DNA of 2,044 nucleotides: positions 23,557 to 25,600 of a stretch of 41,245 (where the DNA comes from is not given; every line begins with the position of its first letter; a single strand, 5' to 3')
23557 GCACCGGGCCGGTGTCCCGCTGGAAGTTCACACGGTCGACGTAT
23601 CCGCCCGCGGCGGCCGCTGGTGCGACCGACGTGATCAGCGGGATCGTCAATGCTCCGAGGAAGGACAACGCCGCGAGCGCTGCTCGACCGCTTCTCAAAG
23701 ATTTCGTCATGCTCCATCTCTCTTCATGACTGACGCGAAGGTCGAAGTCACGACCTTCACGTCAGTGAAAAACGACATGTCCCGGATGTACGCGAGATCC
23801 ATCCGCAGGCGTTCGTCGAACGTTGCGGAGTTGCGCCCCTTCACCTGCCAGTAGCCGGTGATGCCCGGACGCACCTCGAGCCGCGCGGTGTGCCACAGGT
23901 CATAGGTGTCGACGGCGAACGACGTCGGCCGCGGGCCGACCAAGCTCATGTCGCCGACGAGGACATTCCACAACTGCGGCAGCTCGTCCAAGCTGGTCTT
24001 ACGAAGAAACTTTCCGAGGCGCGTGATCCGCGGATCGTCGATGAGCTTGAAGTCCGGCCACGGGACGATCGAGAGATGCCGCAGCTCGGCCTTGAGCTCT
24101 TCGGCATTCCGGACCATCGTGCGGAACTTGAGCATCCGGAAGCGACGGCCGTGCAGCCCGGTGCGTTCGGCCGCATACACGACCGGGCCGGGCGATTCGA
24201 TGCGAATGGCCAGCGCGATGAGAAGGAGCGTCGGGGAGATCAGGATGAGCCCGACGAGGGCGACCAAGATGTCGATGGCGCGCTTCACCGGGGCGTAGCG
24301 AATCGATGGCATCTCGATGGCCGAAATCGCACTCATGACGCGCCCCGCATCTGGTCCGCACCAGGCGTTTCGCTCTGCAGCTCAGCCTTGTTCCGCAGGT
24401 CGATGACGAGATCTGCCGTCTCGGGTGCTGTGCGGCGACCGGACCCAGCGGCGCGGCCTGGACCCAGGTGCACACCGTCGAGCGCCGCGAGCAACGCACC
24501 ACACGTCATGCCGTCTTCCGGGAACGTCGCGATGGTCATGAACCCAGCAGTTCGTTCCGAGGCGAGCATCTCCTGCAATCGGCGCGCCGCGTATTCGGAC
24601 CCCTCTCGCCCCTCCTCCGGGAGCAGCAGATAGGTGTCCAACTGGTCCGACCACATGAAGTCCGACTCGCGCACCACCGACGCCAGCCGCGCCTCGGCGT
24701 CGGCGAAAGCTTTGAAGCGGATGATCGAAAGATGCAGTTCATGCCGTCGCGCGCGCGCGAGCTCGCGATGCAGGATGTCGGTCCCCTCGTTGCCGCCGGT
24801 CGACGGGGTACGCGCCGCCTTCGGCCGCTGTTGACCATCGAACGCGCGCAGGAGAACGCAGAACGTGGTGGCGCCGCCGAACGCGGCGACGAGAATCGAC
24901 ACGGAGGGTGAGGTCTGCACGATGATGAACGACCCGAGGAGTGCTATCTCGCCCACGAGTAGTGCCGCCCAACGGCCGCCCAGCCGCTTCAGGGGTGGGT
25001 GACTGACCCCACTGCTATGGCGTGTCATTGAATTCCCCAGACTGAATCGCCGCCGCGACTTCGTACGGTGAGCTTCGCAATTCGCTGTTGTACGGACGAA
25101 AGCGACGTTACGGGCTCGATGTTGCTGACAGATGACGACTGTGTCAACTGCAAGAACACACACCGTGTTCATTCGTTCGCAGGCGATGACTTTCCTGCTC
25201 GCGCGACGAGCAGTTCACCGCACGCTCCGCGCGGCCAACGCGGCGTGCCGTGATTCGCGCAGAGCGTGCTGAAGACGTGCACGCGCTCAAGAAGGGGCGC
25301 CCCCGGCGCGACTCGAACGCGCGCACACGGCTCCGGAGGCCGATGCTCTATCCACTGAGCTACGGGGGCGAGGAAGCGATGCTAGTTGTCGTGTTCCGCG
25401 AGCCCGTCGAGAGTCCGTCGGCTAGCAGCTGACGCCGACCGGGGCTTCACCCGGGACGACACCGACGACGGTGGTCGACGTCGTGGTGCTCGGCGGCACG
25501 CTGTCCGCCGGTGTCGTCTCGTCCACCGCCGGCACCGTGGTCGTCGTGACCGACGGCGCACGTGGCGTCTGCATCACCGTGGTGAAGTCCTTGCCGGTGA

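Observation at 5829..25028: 19.2-kb, 17-gene, nearly gap-free Wzx/Wzy-type glycan operon with an atypical tailoring set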

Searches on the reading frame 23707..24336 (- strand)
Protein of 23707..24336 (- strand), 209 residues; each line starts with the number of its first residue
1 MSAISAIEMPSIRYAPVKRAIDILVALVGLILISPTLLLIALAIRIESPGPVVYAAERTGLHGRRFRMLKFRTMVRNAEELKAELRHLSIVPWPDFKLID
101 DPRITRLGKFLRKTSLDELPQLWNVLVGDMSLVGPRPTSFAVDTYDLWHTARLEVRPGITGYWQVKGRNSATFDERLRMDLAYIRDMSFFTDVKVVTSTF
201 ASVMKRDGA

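Call 6: search_protein_families(library=pfam, proteins=[window:23707-24336:-], max_evalue=0.01)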
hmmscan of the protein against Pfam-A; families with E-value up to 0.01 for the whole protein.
window:23707-24336:- (209 aa): 1 family
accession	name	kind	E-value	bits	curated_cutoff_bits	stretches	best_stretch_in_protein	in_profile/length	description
PF02397.22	Bac_transf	-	5.7e-67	225.2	27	1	18-205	1-179/179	Bacterial sugar transferase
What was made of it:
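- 23707..24336 (-): g16, a small (209-aa) monotopic phosphoglycosyl transferase, the priming enzyme. Bac_transf 5.7e-67 (call 6).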

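Call 15: search_protein_families(library=ncbifam, proteins=[window:23707-24336:-], max_evalue=0.01)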
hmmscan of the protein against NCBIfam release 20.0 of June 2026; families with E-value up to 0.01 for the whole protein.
window:23707-24336:- (209 aa): 10 families
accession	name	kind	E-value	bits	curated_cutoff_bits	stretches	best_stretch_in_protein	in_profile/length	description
TIGR03025.1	EPS_sugtrans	subfamily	5.7e-81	273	295.55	1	16-209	256-444/445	exopolysaccharide biosynthesis polyprenyl glycosylphosphotransferase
TIGR03022.1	WbaP_sugtrans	subfamily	1.3e-72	245.6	403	1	17-209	258-455/456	undecaprenyl-phosphate galactose phosphotransferase WbaP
TIGR03023.1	WcaJ_sugtrans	equivalog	4.3e-68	230.7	410.75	1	15-208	260-451/453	undecaprenyl-phosphate glucose phosphotransferase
NF041877.1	EPS_EpsZ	equivalog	2.4e-62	211.1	800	1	16-209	264-458/459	exopolysaccharide biosynthesis polyisoprenyl-phosphate hexose-1-phosphate transferase EpsZ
NF052601.1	undeca_RfbP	equivalog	8e-60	202.1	330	1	11-204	38-236/244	undecaprenyl-phosphate galactose phosphotransferase family protein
TIGR03013.1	EpsB_2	subfamily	7.4e-50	170.3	393.35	1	17-208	254-441/443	TIGR03013 family XrtA/PEP-CTERM system glycosyltransferase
NF011751.0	PRK15204.1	equivalog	4.4e-45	154.2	907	1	17-209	279-475/476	undecaprenyl-phosphate galactose phosphotransferase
NF050817.1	PolSacchBiosHfsE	equivalog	4.8e-41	141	750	1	11-201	265-457/467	polysaccharide biosynthesis protein HfsE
NF007518.0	PRK10124.1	equivalog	6.5e-41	140.5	684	1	17-199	273-453/464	undecaprenyl-phosphate glucose phosphotransferase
NF045514.1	glycotran_HepC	equivalog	6.9e-27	94.2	140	1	16-139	115-213/220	heterocyst development glycosyltransferase HepC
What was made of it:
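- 23707..24336 (-): TIGR03025 5.7e-81 (call 15).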

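Call 102: find_related_loci(query=window:23707-24336:-, collection=genome_contigs, flank=3000)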
Query window:23707-24336:- (209 aa) in genome_contigs; peptide patterns used: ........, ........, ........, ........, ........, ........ (x = any residue, [..] = any of these).
599 stretches matched a pattern (row limit reached: there are more); 575 encode a relative of the query (tblastn E <= 1e-3); the best 80 are kept; 80 distinct loci.
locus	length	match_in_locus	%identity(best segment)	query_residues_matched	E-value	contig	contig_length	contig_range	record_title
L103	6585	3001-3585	51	17-209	9e-62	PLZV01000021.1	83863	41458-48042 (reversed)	MAG: Verrucomicrobia bacterium isolate palsa_1439 73.20120700_P3D.107_contig_10614, whole genome shotgun sequence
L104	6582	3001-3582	51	17-209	2e-61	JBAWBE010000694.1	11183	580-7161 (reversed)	MAG: Terriglobales bacterium isolate MFD09399_ilm_asm_bin21 k127_91600, whole genome shotgun sequence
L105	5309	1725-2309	54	17-209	2e-61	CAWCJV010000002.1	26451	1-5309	MAG: uncultured Acidobacteriaceae bacterium isolate MFD09603.bin.1.101 genome assembly, contig: contig_13866, whole geno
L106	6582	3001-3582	53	17-209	7e-61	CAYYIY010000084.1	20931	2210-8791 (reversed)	MAG TPA_asm: uncultured bacterium isolate binchicken_co135_188 genome assembly, contig: NODE_4251_length_20931_cov_3.874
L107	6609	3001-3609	49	10-209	5e-60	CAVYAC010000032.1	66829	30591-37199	MAG: uncultured Verrucomicrobiae bacterium isolate MFD01223.bin.2.30 genome assembly, contig: contig_111263, whole genom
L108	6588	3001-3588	53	15-209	5e-60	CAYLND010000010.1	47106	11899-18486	MAG TPA_asm: uncultured Acidobacteriota bacterium isolate binchicken_co185_102 genome assembly, contig: NODE_979_length_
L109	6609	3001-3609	48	10-209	2e-59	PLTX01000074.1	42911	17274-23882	MAG: Verrucomicrobia bacterium isolate bog_1451 73.20120700_S1D.122_contig_85486, whole genome shotgun sequence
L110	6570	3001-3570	56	17-205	2e-59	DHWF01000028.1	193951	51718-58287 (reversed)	MAG TPA_asm: Chloroflexi bacterium UBA5189 UBA5189_contig_33, whole genome shotgun sequence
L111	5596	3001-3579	52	17-208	9e-59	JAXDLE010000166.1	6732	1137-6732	MAG: Chloroflexota bacterium isolate BP_610 scaffold_3036865, whole genome shotgun sequence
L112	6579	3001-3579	51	17-208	4e-58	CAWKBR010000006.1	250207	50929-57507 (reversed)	MAG: uncultured Planctomycetota bacterium isolate MFD05442.bin.2.98 genome assembly, contig: contig_15782, whole genome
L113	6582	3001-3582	49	17-209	4e-58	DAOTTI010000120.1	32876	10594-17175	MAG TPA_asm: Chloroflexota bacterium isolate B73_147 k87_784707, whole genome shotgun sequence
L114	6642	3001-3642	47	9-209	2e-57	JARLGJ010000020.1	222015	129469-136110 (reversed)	MAG: Acidobacteriota bacterium isolate MAG_BO89 MetaBAT2_Bin_89_Oxic_k141_548360, whole genome shotgun sequence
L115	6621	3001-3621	46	17-209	4e-57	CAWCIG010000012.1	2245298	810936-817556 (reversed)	MAG: Candidatus Acidoferrales bacterium isolate MFD00731.bin.1.166 genome assembly, contig: contig_7858, whole genome sh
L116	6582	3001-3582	49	17-209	4e-57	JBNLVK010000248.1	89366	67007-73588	MAG: Myxococcota bacterium isolate JB082 k141_60903, whole genome shotgun sequence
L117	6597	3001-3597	50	11-209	2e-57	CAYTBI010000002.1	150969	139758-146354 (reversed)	MAG TPA_asm: uncultured bacterium isolate SRP128890_co1_5 genome assembly, contig: NODE_118_length_150969_cov_8.755205,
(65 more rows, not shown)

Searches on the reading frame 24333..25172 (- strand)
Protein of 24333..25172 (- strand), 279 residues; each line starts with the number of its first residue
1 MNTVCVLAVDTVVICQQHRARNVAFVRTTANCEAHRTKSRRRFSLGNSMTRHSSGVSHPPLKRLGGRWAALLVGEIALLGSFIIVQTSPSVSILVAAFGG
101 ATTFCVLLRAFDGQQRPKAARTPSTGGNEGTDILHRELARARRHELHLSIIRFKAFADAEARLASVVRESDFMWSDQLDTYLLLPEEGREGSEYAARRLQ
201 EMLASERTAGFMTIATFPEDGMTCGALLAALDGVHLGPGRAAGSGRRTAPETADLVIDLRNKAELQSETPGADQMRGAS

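Call 6: search_protein_families(library=pfam, proteins=[window:24333-25172:-], max_evalue=0.01)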
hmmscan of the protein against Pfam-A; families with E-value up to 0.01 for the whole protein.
window:24333-25172:- (279 aa): 0 families

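Call 15: search_protein_families(library=ncbifam, proteins=[window:24333-25172:-], max_evalue=0.01)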
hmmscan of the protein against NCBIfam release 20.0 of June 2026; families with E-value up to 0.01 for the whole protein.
window:24333-25172:- (279 aa): 0 families

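Call 22: search_solved_structures(query=window:24333-25028:-, max_evalue=5)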
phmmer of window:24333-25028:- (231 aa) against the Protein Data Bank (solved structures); distinct sequences matched with E-value up to 5: 0.

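Call 54: search_protein_families(library=pfam, proteins=[window:24333-25028:-], max_evalue=10)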
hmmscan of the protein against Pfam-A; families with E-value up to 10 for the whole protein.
window:24333-25028:- (231 aa): 0 families
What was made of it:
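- On Degenerate-GGDEF c-di-GMP receptor (PelD/PssE/YdaK type): The window protein alone gives no hit (calls 6, 22, 54).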

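Call 69: search_protein_representatives(protein=window:24333-25028:-)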
Query: 231 residues. Proteins with E-value up to 0.001 (for the whole library): 388; up to 1e-10: 18; up to 1e-30: 1. The best 150 are listed.
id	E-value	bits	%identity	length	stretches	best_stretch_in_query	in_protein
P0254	6.2e-129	444.0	100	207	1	25-231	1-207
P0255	1.6e-16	76.5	37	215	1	23-214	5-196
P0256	1.1e-15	73.8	35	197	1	46-219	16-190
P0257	3.2e-13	65.7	39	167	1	75-205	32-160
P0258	5.9e-13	64.8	41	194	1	44-188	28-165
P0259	4.0e-12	62.1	35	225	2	110-208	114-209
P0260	4.7e-12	61.9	38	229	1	22-190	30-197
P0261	4.7e-12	61.9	39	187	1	23-184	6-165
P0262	6.3e-12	61.5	41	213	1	42-185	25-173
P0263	1.1e-11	60.8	39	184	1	82-202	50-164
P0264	1.2e-11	60.6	35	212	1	61-198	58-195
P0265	1.4e-11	60.4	39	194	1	58-192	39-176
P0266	1.6e-11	60.2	37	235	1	23-190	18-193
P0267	1.6e-11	60.2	39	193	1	62-200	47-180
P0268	2.0e-11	59.9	38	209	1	65-213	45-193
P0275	6.1e-10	55.0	37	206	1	19-206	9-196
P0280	8.9e-10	54.5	34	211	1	33-191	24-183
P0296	4.0e-09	52.3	37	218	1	12-190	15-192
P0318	3.2e-08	49.4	36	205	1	29-188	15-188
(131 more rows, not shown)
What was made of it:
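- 24333..25028 (-): g17, a 231-aa protein with two TM segments and a degenerate GGDEF-like cytoplasmic domain that retains RxxD (R120, D123) and R150. It is the candidate c-di-GMP-type regulatory partner of g16. 388 cluster representatives at E<=1e-3 (call 69).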

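Call 72: search_protein_families(library=pfam, alignment_id=A7, max_evalue=1)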
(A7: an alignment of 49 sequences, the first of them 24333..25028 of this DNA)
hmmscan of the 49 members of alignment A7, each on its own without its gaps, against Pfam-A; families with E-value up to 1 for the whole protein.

A. member 1, window:24333-25028:- (231 aa): 0 families

B. families by the number of members that match (of 49 scanned): 18 families
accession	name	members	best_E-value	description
PF16963.10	PelD_GGDEF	13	0.00013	PelD GGDEF domain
PF17853.6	GGDEF_2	6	0.0063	GGDEF-like domain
PF00990.26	GGDEF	2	0.0042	Diguanylate cyclase, GGDEF domain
PF07332.16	Phage_holin_3_6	2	0.031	Putative Actinobacterial Holin-X, holin superfamily III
PF11808.13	PhoR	1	0.025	Phosphate regulon sensor protein PhoR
PF25176.1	DUF7831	1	0.026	Family of unknown function (DUF7831)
PF12263.13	DUF3611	1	0.031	Protein of unknown function (DUF3611)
PF01177.27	Asp_Glu_race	1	0.032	Asp/Glu/Hydantoin racemase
PF07702.18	UTRA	1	0.12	UTRA domain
PF20535.3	DUF6750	1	0.12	Family of unknown function (DUF6750)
PF16822.11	ALGX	1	0.13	SGNH hydrolase-like domain, acetyltransferase AlgX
PF13578.12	Methyltransf_24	1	0.14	Methyltransferase domain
PF20315.3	DUF6611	1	0.17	Family of unknown function (DUF6611)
PF12324.14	HTH_15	1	0.19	Helix-turn-helix domain of alkylmercury lyase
PF18967.5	PycTM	1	0.19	Pycsar effector protein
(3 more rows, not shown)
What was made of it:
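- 24333..25028 (-): PelD_GGDEF is hit by 13 of 49 members (call 72).
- On Degenerate-GGDEF c-di-GMP receptor (PelD/PssE/YdaK type): PelD_GGDEF, GGDEF_2 and GGDEF are hit by 13, 6 and 2 of 49 members (call 72).
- PelD_GGDEF is the commonest Pfam hit among members (13 of 49) (call 72).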

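Call 73: search_solved_structures(query=A7, max_evalue=10, show_alignments=3)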
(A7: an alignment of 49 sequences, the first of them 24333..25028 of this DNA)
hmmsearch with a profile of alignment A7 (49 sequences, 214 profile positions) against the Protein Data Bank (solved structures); distinct sequences matched with E-value up to 10: 14.
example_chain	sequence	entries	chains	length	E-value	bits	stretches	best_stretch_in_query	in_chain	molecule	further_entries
3ign_A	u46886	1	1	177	1.1e-05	28.1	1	67-147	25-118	Diguanylate cyclase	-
6d9m_A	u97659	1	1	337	0.00012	24.8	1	68-143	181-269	Fusion protein of Endolysin,Response receiver sensor diguanylate cyclase, GAF domain-conta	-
6zxm_A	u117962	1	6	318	0.00014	24.5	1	62-147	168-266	Putative GGDEF/response regulator receiver domain protein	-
4zve_A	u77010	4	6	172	0.00098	21.8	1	66-146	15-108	Diguanylate cyclase DosC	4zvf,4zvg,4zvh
5euh_A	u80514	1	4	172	0.001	21.7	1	59-148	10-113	Putative GGDEF domain membrane protein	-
7e6g_A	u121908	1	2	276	0.0026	20.4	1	56-147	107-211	Putative GGDEF domain protein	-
3l4e_A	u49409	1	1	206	0.018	17.7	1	96-136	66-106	Uncharacterized peptidase Lmo0363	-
5m3c_A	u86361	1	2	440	0.05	16.2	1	96-161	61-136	Diguanylate cyclase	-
7zcg_B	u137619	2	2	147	0.16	14.5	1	55-95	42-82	Charged multivesicular body protein 2a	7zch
4wxw_A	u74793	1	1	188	0.18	14.3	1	95-147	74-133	Uncharacterized protein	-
6zxb_A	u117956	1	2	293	0.48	13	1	63-147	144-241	Putative GGDEF/response regulator receiver domain protein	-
6zxc_A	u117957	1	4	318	0.57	12.7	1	64-147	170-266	Putative GGDEF/response regulator receiver domain protein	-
4urg_A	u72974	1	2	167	1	11.9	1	96-161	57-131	DIGUANYLATE CYCLASE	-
4urs_A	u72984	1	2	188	1.5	11.3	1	96-161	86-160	DIGUANYLATE CYCLASE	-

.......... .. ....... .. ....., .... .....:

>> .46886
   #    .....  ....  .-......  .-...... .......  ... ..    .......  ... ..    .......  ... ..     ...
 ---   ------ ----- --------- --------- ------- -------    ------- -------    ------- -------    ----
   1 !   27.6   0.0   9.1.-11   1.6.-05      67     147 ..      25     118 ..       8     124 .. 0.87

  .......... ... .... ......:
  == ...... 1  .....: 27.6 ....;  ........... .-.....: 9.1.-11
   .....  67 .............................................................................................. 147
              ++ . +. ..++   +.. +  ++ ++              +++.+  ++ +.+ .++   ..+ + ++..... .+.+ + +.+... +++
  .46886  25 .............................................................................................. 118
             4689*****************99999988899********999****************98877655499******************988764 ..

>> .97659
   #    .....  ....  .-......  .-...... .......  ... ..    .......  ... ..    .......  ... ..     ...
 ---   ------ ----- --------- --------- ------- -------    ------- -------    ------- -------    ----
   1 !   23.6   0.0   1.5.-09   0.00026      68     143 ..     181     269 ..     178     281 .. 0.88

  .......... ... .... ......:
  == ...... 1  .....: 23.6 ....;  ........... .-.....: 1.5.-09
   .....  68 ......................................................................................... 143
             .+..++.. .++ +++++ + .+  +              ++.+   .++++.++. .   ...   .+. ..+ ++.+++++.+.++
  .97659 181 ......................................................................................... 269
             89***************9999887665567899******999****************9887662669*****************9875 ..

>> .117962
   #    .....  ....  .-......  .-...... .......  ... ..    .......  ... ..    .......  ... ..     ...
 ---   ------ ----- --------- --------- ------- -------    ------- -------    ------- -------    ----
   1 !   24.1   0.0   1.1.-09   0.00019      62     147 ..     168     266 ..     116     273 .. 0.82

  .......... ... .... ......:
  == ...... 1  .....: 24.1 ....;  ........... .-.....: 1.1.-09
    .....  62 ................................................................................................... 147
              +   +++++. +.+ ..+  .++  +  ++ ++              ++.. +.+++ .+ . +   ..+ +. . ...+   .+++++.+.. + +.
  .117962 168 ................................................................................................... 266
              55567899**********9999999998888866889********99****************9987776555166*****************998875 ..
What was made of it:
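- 24333..25028 (-): The family profile against PDB finds GGDEF cyclases at 1.1e-5 to 1e-3 (call 73).
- On Degenerate-GGDEF c-di-GMP receptor (PelD/PssE/YdaK type): The A7 profile hits solved cyclases at 1.1e-5 to 1e-3 (call 73).
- The alignment lacks the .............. segment, GGEEF is replaced, and RxxD and the later Arg align (call 73). The substrate-binding segment and the GG(D/E)EF motif are gone (call 73). They align with the inhibitory-site residues of active cyclases (call 73).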

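Call 86: list_cluster_members(proteins=[P0254, P0255, P0258, P0260, P0262, P0266, P0275, P0280, P0296, P0318])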
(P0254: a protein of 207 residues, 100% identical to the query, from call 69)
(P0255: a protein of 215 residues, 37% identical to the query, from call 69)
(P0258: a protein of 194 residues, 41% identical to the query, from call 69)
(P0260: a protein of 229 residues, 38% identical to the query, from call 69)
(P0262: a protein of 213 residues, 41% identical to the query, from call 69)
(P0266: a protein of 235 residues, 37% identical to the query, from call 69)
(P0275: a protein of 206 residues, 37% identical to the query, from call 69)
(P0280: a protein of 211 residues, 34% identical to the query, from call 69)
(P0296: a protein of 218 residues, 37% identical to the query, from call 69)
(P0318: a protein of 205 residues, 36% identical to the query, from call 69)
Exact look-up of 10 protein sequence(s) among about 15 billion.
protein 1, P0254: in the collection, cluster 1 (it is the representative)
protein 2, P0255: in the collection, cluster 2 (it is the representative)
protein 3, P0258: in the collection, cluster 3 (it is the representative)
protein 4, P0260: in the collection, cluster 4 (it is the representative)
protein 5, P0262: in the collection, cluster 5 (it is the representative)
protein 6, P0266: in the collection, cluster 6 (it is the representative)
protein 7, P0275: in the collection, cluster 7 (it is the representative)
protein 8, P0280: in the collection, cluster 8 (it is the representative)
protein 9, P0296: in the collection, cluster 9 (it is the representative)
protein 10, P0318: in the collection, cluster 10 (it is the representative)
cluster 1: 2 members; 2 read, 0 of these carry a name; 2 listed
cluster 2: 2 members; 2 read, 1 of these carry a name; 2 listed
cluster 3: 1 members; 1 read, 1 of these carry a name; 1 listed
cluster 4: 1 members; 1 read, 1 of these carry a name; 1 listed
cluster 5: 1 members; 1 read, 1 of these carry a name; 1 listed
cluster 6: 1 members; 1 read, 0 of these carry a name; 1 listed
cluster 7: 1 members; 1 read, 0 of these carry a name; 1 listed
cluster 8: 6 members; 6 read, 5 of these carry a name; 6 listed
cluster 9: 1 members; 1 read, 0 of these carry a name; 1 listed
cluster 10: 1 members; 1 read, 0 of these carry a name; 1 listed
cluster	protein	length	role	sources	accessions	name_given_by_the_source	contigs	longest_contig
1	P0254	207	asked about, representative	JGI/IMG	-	-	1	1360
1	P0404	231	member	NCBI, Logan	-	-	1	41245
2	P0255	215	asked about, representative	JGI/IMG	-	hypothetical protein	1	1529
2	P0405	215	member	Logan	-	-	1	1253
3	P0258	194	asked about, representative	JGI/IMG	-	hypothetical protein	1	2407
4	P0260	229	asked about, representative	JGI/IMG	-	hypothetical protein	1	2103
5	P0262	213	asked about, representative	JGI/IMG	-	hypothetical protein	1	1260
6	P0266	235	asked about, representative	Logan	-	-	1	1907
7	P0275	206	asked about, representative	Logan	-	-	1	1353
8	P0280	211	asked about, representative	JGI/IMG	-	hypothetical protein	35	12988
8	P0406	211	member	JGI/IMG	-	hypothetical protein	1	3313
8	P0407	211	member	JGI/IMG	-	hypothetical protein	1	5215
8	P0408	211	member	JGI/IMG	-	hypothetical protein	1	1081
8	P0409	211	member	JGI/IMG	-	hypothetical protein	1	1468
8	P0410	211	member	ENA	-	-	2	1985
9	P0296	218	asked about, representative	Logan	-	-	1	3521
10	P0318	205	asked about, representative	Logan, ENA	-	-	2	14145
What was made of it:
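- Checked: g17: a 231-aa form and a 207-aa form are both on record (calls 69, 86).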

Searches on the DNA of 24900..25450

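Call 92: search_rna_families(source=window, start=24900, end=25450, threshold=evalue, max_evalue=1)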
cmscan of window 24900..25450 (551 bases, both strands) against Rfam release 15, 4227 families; matches with E-value up to 1: 2.
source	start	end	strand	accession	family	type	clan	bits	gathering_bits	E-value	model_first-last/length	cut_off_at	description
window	25298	25369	-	RF00005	tRNA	Gene; tRNA;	CL00001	62.8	29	2.6e-13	1-71/71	no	tRNA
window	25297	25369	+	RF04354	Plastid-ycf2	Cis-reg;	-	26.4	65.7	0.003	1-75/75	no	Plastid-ycf2 5UTR RNA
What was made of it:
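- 25029..25294 (-): AT-richer leader and probable promoter region of the operon. No Rfam match (call 92).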
